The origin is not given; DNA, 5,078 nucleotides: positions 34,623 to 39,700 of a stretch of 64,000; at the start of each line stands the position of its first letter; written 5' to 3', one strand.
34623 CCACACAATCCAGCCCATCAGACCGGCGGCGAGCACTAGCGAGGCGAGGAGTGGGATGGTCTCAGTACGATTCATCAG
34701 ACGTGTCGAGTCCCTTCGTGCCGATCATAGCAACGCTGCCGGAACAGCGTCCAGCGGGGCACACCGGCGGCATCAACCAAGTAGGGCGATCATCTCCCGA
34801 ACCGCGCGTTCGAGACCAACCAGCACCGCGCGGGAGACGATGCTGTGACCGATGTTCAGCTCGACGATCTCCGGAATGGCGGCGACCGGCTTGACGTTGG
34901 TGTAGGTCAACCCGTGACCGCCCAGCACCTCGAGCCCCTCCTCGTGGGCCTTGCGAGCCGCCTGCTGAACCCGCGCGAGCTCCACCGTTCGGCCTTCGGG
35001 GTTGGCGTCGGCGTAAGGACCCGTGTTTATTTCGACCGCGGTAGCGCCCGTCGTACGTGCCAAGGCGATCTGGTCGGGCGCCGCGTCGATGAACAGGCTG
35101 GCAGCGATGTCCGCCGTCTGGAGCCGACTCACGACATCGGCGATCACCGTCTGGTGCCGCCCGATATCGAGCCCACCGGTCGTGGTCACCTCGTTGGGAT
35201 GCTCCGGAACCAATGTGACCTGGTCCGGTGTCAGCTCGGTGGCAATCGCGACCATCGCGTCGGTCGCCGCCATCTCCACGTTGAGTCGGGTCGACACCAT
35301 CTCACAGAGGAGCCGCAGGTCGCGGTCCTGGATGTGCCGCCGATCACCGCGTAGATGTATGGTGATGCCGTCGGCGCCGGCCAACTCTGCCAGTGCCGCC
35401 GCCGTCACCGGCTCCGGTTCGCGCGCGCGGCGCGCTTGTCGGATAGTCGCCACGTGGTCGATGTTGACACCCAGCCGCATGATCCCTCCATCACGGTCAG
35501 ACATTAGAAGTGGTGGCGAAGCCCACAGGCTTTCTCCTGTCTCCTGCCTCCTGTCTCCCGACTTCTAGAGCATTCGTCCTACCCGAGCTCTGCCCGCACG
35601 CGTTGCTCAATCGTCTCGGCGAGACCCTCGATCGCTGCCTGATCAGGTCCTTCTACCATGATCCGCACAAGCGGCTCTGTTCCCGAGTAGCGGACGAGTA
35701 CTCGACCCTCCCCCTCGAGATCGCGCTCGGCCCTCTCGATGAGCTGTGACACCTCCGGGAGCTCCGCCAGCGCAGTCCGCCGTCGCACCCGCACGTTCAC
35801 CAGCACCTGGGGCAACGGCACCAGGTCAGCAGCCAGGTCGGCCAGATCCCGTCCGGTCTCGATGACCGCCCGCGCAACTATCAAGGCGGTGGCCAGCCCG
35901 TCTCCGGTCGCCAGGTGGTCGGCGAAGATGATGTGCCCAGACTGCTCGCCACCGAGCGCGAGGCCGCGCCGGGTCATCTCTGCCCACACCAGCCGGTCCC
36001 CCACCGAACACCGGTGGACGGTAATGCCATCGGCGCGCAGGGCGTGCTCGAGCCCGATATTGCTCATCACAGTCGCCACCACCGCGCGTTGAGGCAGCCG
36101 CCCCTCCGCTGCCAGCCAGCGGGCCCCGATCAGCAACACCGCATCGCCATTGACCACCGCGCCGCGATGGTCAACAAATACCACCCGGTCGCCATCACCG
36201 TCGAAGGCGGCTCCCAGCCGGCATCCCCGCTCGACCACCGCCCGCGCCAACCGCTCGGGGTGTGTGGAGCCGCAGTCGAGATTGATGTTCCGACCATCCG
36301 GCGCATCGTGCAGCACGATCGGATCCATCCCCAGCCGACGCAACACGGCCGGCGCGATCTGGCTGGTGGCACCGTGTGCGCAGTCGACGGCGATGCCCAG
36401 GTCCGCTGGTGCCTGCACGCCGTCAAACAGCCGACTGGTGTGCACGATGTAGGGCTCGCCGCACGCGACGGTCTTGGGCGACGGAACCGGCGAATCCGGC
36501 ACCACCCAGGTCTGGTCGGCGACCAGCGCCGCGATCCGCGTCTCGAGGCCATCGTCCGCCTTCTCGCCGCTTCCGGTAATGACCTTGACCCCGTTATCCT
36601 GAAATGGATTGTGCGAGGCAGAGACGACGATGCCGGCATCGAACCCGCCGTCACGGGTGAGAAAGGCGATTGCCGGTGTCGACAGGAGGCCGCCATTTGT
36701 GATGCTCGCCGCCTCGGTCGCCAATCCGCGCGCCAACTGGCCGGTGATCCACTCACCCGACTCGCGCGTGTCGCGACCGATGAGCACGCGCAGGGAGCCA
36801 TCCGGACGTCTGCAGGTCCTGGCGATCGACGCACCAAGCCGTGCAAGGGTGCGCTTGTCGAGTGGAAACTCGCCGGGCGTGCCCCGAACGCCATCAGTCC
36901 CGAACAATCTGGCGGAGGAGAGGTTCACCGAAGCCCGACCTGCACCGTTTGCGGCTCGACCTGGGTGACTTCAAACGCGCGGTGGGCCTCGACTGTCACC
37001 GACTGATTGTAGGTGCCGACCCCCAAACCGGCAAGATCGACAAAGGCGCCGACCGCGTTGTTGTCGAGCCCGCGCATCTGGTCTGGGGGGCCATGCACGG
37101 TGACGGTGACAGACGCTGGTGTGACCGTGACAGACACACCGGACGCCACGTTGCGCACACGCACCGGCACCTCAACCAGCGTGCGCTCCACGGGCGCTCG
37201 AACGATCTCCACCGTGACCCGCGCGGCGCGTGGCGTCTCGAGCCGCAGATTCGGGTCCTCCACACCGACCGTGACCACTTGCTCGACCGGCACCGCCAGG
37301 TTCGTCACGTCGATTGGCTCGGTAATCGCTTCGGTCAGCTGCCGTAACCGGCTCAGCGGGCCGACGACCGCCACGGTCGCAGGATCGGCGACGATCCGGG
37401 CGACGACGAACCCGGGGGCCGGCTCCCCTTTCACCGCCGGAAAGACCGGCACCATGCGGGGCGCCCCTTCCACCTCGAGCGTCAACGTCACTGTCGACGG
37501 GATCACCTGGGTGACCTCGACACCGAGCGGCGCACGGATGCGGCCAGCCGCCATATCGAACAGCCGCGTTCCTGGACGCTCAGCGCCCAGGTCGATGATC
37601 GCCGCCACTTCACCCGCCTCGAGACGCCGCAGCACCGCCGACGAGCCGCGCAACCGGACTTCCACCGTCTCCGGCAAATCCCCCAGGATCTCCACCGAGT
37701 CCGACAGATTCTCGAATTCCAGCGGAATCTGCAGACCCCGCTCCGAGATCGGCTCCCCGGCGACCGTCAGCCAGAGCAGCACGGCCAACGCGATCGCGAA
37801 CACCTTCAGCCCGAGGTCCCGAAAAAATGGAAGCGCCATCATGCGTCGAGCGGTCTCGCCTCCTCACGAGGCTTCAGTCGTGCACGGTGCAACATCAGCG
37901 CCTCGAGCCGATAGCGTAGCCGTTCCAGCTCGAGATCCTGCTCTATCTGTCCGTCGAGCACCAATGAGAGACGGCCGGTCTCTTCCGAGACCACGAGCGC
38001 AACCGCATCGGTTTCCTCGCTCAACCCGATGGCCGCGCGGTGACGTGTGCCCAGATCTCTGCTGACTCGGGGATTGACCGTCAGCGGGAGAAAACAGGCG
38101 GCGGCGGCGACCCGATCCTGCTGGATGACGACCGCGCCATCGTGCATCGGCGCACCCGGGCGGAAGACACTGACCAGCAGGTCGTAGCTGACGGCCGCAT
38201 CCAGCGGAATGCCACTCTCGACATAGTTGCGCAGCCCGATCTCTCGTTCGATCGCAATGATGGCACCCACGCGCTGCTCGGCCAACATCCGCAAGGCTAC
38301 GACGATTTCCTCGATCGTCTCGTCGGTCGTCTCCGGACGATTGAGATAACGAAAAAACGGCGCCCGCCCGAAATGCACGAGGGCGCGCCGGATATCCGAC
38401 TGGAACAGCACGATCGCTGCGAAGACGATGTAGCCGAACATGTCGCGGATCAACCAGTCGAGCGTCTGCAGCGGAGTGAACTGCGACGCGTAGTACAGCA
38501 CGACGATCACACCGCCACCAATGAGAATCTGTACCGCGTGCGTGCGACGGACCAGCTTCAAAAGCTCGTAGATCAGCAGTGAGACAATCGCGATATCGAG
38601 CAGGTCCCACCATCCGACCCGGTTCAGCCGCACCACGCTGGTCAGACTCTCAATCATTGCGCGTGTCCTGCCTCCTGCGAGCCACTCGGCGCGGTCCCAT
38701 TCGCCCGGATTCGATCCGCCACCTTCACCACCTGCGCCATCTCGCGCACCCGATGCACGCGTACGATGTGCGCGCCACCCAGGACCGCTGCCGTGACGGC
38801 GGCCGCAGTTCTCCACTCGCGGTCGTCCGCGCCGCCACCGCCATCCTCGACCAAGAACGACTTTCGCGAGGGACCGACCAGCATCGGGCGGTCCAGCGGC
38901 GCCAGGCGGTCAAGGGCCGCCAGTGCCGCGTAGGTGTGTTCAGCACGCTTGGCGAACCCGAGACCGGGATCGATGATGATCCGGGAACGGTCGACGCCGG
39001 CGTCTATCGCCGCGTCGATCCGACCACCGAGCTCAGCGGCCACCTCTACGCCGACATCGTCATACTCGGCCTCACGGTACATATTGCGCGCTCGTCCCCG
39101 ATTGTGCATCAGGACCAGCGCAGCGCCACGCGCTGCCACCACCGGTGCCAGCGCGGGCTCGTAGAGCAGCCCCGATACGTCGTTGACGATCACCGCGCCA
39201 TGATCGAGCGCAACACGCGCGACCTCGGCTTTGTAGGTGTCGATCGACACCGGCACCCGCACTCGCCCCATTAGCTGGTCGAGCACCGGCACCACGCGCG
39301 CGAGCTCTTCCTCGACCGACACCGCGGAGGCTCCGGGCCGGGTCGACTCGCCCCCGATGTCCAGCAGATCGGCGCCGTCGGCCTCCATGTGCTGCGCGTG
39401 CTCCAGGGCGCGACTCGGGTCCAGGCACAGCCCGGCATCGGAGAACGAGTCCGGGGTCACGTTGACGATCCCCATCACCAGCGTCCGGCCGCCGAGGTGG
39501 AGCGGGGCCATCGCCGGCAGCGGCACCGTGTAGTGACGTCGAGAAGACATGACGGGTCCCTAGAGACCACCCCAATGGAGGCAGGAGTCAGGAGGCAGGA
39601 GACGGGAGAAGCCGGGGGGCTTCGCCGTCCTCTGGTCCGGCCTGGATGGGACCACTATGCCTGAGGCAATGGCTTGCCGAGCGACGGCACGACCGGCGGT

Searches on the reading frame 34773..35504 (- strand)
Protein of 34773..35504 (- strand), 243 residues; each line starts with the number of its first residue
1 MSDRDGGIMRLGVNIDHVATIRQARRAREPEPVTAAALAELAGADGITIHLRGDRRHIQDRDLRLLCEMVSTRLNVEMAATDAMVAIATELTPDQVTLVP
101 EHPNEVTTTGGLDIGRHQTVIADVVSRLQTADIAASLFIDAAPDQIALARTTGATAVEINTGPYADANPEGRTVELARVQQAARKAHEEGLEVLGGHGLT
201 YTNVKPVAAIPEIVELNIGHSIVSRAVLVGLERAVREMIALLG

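Call 22: search_protein_families(library=pfam, proteins=[window:34773-35504:-])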
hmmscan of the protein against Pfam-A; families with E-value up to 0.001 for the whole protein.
window:34773-35504:- (243 aa): 1 family
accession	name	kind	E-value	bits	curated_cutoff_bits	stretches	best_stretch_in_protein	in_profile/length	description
PF03740.19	PdxJ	-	2.9e-93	311.8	24.5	1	10-241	1-233/234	Pyridoxal phosphate biosynthesis protein PdxJ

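Call 28: find_homologous_proteins(query=window:34773-35504:-, max_evalue=1e-60)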
Query window:34773-35504:- (243 aa): 7774 proteins with E <= 1e-60 among 8000 candidates; the best 120 are listed.
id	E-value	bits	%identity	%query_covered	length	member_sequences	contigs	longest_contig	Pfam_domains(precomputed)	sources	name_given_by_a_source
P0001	2.9e-147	506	100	100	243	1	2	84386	PF03740.20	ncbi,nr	ncbi:MAG TPA: pyridoxine 5'-phosphate synthase [Vicinamibacterales bacterium]|nr:pyridoxine 5'-phosp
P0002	1.6e-141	487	100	97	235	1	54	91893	PF03740.20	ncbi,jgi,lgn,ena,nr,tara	ncbi:MAG: pyridoxine 5'-phosphate synthase [Vicinamibacterales bacterium]|jgi:pyridoxine 5-phosphate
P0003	6.7e-139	479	99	97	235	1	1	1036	PF03740.20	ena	-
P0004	1.1e-125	436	90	97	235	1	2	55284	PF03740.20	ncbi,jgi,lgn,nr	ncbi:MAG: pyridoxine 5'-phosphate synthase [Vicinamibacterales bacterium]|jgi:pyridoxine 5-phosphate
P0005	1.6e-117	409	83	96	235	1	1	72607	PF03740.20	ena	-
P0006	1.8e-117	409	85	96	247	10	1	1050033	PF03740.20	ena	-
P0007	3.9e-117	408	85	96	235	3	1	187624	PF03740.20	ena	-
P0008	1.1e-116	406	83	96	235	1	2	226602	PF03740.20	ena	-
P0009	1.1e-116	406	85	96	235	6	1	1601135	PF03740.20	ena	-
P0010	1.3e-116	406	82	96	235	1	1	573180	PF03740.20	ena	-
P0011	1.5e-116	406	83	96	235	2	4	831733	PF03740.20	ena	-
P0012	3.6e-116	404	83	97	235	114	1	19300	PF03740.20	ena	-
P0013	5.7e-116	404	82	96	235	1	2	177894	PF03740.20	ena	-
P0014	1.4e-115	403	82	96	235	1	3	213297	PF03740.20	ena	-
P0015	4.8e-115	401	83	97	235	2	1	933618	PF03740.20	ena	-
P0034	7.8e-107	374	79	96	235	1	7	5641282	PF03740.20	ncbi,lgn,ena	-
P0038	1.3e-106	373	78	96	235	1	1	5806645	PF03740.20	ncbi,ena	-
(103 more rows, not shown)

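Call 29: find_encoding_contigs(protein=P0004, flank=10000, max_places=2)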
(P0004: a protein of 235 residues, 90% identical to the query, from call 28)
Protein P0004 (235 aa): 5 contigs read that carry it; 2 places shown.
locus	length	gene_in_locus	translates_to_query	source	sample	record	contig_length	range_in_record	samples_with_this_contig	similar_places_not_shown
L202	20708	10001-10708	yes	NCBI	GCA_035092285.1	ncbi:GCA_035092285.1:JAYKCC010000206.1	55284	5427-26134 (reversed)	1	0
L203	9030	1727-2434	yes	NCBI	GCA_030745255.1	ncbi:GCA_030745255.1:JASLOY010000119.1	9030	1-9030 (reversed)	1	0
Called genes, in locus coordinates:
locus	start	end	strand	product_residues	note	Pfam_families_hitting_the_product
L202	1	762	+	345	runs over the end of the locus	PF00108:Thiolase_N (weak), PF08545:ACP_syn_III, PF08541:ACP_syn_III_C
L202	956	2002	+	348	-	PF02547:Queuosine_synth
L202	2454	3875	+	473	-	PF01171:ATP_bind_3, PF09179:TilS (weak), PF11734:TilS_C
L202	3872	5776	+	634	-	PF06480:FtsH_ext, PF00004:AAA, PF07728:AAA_5 (faint), PF17862:AAA_lid_3, PF01434:Peptidase_M41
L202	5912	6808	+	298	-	PF00809:Pterin_bind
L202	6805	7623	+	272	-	PF19293:CdaA_N (faint), PF02457:DAC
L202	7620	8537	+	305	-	PF07949:YbbR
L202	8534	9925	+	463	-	PF02878:PGM_PMM_I, PF02879:PGM_PMM_II, PF02880:PGM_PMM_III, PF00408:PGM_PMM_IV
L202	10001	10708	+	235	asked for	PF03740:PdxJ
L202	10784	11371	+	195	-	PF13432:TPR_16, PF23914:TPR_CcmH_CycH, PF00515:TPR_1 (weak), PF07719:TPR_2 (weak), PF13424:TPR_12 (weak), PF13371:TPR_9 (weak), PF13414:TPR_11 (weak), PF14559:TPR_19 (weak), +5 more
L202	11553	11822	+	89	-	PF04945:YHS, PF06467:zf-FCS (weak)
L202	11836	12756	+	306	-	PF00596:Aldolase_II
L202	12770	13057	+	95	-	PF00936:BMC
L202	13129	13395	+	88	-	PF03319:EutN_CcmL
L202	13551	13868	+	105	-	PF03319:EutN_CcmL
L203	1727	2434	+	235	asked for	PF03740:PdxJ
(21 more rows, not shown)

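Call 30: find_encoding_contigs(protein=P0006, flank=10000, max_places=1)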
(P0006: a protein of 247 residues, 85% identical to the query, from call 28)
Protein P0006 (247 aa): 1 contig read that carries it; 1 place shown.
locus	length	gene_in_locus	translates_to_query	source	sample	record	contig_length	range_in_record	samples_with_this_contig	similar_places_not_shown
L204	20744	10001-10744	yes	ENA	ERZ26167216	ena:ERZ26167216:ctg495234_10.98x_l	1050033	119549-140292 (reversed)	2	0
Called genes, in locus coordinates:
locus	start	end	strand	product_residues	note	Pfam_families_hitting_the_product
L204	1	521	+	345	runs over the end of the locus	PF00108:Thiolase_N (weak), PF08545:ACP_syn_III, PF08541:ACP_syn_III_C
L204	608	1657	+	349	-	PF02547:Queuosine_synth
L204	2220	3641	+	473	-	PF01171:ATP_bind_3, PF09179:TilS (weak), PF11734:TilS_C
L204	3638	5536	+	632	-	PF06480:FtsH_ext, PF00004:AAA, PF17862:AAA_lid_3, PF01434:Peptidase_M41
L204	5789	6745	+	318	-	PF00809:Pterin_bind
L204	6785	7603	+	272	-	PF02457:DAC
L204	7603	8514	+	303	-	PF07949:YbbR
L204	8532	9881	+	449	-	PF02878:PGM_PMM_I, PF02879:PGM_PMM_II, PF02880:PGM_PMM_III, PF00408:PGM_PMM_IV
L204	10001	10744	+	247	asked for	PF03740:PdxJ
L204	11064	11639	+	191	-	PF13414:TPR_11 (faint), PF13431:TPR_17 (faint), PF23914:TPR_CcmH_CycH, PF00515:TPR_1 (faint), PF07719:TPR_2 (faint), PF13424:TPR_12 (weak), PF13432:TPR_16 (weak), PF14559:TPR_19 (weak), +3 more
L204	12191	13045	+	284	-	PF00596:Aldolase_II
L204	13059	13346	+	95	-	PF00936:BMC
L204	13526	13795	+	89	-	PF03319:EutN_CcmL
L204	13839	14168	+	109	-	PF03319:EutN_CcmL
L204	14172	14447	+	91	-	PF03319:EutN_CcmL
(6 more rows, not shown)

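Call 31: find_encoding_contigs(protein=P0002, flank=10000, max_places=10)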
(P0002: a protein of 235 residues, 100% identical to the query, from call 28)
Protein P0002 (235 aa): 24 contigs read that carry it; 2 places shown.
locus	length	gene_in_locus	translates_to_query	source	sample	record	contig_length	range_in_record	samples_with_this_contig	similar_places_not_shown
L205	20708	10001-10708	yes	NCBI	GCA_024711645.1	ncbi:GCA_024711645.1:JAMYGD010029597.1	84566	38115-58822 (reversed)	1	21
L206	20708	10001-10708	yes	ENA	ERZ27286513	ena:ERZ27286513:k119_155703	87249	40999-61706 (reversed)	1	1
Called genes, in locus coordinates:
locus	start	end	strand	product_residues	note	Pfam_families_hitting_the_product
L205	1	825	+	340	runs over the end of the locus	PF00108:Thiolase_N (weak), PF08545:ACP_syn_III, PF08541:ACP_syn_III_C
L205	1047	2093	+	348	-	PF02547:Queuosine_synth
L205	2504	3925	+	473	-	PF01171:ATP_bind_3, PF11734:TilS_C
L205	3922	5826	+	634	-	PF06480:FtsH_ext, PF00004:AAA, PF07728:AAA_5 (faint), PF17862:AAA_lid_3, PF01434:Peptidase_M41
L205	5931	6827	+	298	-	PF00809:Pterin_bind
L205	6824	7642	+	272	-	PF19293:CdaA_N (weak), PF02457:DAC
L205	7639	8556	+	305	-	PF07949:YbbR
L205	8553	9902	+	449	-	PF02878:PGM_PMM_I, PF02879:PGM_PMM_II, PF02880:PGM_PMM_III, PF00408:PGM_PMM_IV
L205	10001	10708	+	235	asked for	PF03740:PdxJ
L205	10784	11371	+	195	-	PF13374:TPR_10 (faint), PF23914:TPR_CcmH_CycH, PF13424:TPR_12 (weak), PF00515:TPR_1 (weak), PF07719:TPR_2 (weak), PF13371:TPR_9 (weak), PF13414:TPR_11 (weak), PF14559:TPR_19, +5 more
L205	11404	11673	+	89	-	PF04945:YHS, PF06467:zf-FCS (weak)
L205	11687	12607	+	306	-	PF00596:Aldolase_II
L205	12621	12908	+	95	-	PF00936:BMC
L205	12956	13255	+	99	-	PF03319:EutN_CcmL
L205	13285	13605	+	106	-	PF03319:EutN_CcmL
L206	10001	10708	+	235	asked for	PF03740:PdxJ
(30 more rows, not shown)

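Call 78: find_encoding_contigs(protein=P0034, flank=10000, max_places=1)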
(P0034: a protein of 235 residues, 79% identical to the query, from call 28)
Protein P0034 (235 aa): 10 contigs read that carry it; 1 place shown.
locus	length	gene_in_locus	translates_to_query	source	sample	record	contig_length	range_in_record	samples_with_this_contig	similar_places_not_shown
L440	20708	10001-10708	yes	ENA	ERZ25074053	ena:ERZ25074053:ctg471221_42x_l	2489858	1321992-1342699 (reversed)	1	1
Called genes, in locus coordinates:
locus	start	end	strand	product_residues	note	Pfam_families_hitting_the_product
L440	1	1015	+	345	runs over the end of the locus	PF00108:Thiolase_N (weak), PF08545:ACP_syn_III, PF08541:ACP_syn_III_C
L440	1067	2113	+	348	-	PF02547:Queuosine_synth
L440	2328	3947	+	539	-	PF01171:ATP_bind_3, PF11734:TilS_C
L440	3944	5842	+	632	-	PF06480:FtsH_ext, PF06068:TIP49 (faint), PF00004:AAA, PF07728:AAA_5 (faint), PF17862:AAA_lid_3, PF01434:Peptidase_M41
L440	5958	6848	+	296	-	PF00809:Pterin_bind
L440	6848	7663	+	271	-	PF02457:DAC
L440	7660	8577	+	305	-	PF07949:YbbR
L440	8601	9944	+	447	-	PF02878:PGM_PMM_I, PF02879:PGM_PMM_II, PF02880:PGM_PMM_III, PF00408:PGM_PMM_IV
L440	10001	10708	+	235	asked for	PF03740:PdxJ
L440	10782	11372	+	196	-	PF23914:TPR_CcmH_CycH, PF13432:TPR_16 (weak), PF07719:TPR_2 (weak), PF13424:TPR_12, PF13414:TPR_11 (weak), PF14559:TPR_19 (weak), PF00515:TPR_1 (weak), PF13424:TPR_12 (weak), +8 more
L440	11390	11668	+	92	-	PF04945:YHS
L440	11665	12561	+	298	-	PF00596:Aldolase_II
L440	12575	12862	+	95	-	PF00936:BMC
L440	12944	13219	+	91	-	PF03319:EutN_CcmL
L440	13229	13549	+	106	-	PF03319:EutN_CcmL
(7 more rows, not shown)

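Call 79: find_encoding_contigs(protein=P0038, flank=10000, max_places=1)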
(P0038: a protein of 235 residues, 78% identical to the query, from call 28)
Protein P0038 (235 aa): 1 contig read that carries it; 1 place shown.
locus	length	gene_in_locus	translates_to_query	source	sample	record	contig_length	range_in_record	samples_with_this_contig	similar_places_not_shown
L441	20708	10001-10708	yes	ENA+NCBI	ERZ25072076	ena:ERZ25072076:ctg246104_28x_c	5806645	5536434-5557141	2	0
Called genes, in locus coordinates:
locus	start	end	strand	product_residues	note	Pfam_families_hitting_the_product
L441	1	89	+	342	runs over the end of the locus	PF06068:TIP49 (faint), PF05496:RuvB_N, PF00004:AAA, PF07728:AAA_5 (weak), PF17864:AAA_lid_4, PF05491:WHD_RuvB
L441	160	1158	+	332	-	PF00108:Thiolase_N (faint), PF08545:ACP_syn_III, PF08541:ACP_syn_III_C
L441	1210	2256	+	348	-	PF02547:Queuosine_synth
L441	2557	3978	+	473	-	PF01171:ATP_bind_3, PF11734:TilS_C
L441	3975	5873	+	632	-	PF06480:FtsH_ext, PF00004:AAA, PF07728:AAA_5 (faint), PF17862:AAA_lid_3, PF01434:Peptidase_M41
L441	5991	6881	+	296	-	-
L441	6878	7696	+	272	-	PF02457:DAC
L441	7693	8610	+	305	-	PF07949:YbbR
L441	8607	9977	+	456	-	PF02878:PGM_PMM_I, PF02879:PGM_PMM_II, PF02880:PGM_PMM_III, PF00408:PGM_PMM_IV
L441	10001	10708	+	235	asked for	PF03740:PdxJ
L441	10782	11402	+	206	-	PF13432:TPR_16 (weak), PF23914:TPR_CcmH_CycH (weak), PF07719:TPR_2 (weak), PF13424:TPR_12 (weak), PF13371:TPR_9 (weak), PF13414:TPR_11 (weak), PF14559:TPR_19 (weak), PF13432:TPR_16 (weak), +7 more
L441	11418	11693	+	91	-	PF04945:YHS, PF06467:zf-FCS (weak)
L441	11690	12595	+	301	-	PF00596:Aldolase_II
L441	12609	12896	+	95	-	PF00936:BMC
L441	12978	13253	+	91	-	PF03319:EutN_CcmL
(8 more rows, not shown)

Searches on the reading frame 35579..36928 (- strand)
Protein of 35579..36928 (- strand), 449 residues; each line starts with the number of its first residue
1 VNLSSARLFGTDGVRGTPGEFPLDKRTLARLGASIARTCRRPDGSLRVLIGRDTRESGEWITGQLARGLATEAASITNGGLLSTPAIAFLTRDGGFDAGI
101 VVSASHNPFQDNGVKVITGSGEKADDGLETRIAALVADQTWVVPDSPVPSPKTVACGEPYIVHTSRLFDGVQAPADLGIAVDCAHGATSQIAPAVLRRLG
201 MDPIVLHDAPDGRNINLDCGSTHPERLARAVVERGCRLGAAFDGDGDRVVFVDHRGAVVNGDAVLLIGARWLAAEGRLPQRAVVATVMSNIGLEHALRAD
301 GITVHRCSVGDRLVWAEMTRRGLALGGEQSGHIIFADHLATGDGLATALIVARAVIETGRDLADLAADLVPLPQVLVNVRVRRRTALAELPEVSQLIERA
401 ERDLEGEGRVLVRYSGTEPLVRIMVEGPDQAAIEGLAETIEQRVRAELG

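Call 22: search_protein_families(library=pfam, proteins=[window:35579-36928:-])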
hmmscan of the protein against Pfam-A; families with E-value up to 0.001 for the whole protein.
window:35579-36928:- (449 aa): 4 families
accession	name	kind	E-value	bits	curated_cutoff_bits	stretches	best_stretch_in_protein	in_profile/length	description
PF02878.22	PGM_PMM_I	-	2.1e-32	112.1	22.5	1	7-139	2-134/138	Phosphoglucomutase/phosphomannomutase, alpha/beta/alpha domain I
PF02880.22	PGM_PMM_III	-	1.8e-30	105.9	20.7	1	260-370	1-112/115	Phosphoglucomutase/phosphomannomutase, alpha/beta/alpha domain III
PF00408.26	PGM_PMM_IV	-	1.5e-18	67.1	23.1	1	376-441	1-66/68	Phosphoglucomutase/phosphomannomutase, C-terminal domain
PF02879.22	PGM_PMM_II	-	1.1e-16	61.6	29.3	1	159-256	2-103/103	Phosphoglucomutase/phosphomannomutase, alpha/beta/alpha domain II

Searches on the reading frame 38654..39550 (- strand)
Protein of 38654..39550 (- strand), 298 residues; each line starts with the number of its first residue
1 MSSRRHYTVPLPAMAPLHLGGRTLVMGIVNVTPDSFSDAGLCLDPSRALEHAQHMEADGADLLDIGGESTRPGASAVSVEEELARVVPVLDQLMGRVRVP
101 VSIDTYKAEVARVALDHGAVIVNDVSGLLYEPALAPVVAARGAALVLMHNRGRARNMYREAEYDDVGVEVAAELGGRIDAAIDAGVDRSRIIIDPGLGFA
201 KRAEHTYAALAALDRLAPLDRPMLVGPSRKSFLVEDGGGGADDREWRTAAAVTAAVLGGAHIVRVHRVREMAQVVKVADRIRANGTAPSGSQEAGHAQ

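Call 22: search_protein_families(library=pfam, proteins=[window:38654-39550:-])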
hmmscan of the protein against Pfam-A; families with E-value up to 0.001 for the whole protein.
window:38654-39550:- (298 aa): 1 family
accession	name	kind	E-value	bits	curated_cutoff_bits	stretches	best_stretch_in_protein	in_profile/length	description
PF00809.28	Pterin_bind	-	5.5e-80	269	25.5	1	26-266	1-244/244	Pterin binding enzyme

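Call 23: find_related_loci(query=window:38654-39550:-, collection=genome_contigs, flank=10000)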
Query window:38654-39550:- (298 aa) in genome_contigs; peptide patterns used: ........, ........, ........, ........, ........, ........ (x = any residue, [..] = any of these).
600 stretches matched a pattern (row limit reached: there are more); 587 encode a relative of the query (tblastn E <= 1e-3); the best 80 are kept; 80 distinct loci.
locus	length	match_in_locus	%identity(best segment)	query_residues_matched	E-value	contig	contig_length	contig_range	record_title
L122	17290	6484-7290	64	17-284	2e-96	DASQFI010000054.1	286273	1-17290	MAG TPA_asm: Vicinamibacterales bacterium isolate SMAG_U11776 k141_131311, whole genome shotgun sequence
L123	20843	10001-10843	64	3-282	6e-89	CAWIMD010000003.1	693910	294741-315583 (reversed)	MAG: Vicinamibacteria bacterium isolate MFD04944.bin.1.72 genome assembly, contig: contig_45138, whole genome shotgun se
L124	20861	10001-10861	60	1-286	6e-88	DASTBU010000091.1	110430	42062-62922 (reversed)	MAG TPA_asm: Vicinamibacterales bacterium isolate SMAG_U774 k141_921948, whole genome shotgun sequence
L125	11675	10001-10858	62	2-285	9e-87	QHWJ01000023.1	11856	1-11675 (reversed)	MAG: Acidobacteria bacterium isolate gp6 AA46 14_0929_02_40cm_scaffold_10925_curated, whole genome shotgun sequence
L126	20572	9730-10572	60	4-283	1e-84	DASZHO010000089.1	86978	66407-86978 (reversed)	MAG TPA_asm: Vicinamibacterales bacterium isolate SMAG_U6578 k141_5234619, whole genome shotgun sequence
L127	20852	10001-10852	61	1-283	5e-83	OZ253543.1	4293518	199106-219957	MAG: Vicinamibacterales bacterium isolate a555a54f-759e-46d5-9286-a5a0a1e3be1d genome assembly, chromosome: 1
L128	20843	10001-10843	61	1-282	1e-82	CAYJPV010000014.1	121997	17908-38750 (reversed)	MAG TPA_asm: uncultured Vicinamibacterales bacterium isolate ERP124720_co1_132 genome assembly, contig: NODE_200_length_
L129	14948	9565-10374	51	17-286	7e-77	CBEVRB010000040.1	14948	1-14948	MAG TPA_asm: uncultured bacterium isolate SRR24791474_binner12_Refined_27 genome assembly, contig: ERZ25515408.845, whol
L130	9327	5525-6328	50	17-284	2e-75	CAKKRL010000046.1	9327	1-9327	Thermodesulfovibrionia bacterium isolate Hainich-H51-bin227-1 genome assembly, contig: H51-bin227_1_Hain_H51_02um_R1_408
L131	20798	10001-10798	49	17-281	5e-74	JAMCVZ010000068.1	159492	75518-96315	MAG: Nitrospirae bacterium isolate FK_Sedi_B_Bin.71 NODE_101_length_159492_cov_24.7786, whole genome shotgun sequence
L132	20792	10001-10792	53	17-279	2e-73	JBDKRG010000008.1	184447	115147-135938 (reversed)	MAG: Candidatus Sumerlaeia bacterium isolate 5_bin.191 c_000000338459, whole genome shotgun sequence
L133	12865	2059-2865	49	17-285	3e-73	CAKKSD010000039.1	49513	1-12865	Thermodesulfovibrionia bacterium isolate Hainich-H32-bin005-1 genome assembly, contig: H32-bin005_1_Hain_H32_02um_R1_278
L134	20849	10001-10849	45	1-282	3e-72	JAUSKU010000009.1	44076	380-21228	MAG: Deltaproteobacteria bacterium isolate E14_metabat.bin.78 E14_k141_472304, whole genome shotgun sequence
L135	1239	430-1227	47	17-281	4e-76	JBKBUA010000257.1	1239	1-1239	MAG: Thermodesulfovibrionales bacterium isolate 21H_023.bin.63 NODE_259_length_1239_cov_16.319277, whole genome shotgun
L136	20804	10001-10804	48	17-283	1e-70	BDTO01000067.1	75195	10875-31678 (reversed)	Bacterium BMS3Bbin05 DNA, contig: NODE_6, whole genome shotgun sequence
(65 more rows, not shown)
